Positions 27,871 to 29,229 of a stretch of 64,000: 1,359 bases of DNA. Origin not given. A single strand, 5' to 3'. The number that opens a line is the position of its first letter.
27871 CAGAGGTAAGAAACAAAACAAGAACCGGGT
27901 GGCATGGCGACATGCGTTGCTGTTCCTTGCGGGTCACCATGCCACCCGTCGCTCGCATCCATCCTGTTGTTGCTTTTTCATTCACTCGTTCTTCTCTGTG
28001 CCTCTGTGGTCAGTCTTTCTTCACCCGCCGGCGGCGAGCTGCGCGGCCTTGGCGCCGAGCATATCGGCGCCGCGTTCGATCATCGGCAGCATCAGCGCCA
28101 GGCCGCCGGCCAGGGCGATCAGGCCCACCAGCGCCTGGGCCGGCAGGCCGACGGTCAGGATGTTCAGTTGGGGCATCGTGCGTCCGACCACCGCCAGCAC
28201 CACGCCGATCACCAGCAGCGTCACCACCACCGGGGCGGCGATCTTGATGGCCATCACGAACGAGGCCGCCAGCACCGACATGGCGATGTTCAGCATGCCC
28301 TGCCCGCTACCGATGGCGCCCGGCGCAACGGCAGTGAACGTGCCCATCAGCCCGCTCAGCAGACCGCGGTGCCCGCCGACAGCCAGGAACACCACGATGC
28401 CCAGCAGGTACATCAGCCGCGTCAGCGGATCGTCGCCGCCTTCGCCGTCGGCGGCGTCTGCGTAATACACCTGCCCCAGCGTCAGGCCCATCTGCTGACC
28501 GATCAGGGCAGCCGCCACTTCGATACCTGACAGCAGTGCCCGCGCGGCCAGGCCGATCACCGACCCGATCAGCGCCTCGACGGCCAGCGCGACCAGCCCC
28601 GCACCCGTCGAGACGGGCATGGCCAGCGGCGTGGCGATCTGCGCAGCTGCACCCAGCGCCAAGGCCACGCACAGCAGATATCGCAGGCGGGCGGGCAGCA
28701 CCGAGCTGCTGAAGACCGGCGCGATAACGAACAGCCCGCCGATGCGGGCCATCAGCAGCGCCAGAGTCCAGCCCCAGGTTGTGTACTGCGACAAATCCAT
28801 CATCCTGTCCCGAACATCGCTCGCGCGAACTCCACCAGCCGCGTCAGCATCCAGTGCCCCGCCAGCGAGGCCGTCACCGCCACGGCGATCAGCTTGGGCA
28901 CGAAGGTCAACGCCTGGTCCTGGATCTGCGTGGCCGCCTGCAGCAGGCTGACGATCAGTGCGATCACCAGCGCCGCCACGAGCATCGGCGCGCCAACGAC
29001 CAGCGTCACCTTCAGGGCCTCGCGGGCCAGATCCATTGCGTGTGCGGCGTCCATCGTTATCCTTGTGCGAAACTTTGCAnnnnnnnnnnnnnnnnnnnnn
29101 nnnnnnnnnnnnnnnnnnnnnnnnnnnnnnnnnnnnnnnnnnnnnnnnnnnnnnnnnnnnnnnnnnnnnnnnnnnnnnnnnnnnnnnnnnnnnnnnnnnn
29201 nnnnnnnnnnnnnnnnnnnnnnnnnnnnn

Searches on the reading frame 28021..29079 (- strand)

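Call 80: search_protein_families(library=pfam, proteins=[window:28021-29079:-], max_evalue=0.00001)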
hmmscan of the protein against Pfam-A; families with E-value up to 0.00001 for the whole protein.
window:28021-29079:- (352 aa): 1 family
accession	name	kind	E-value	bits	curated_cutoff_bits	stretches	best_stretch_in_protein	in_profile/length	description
PF01311.25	Bac_export_1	-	4.1e-46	157.9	27.8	1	105-336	3-225/230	Bacterial export proteins, family 1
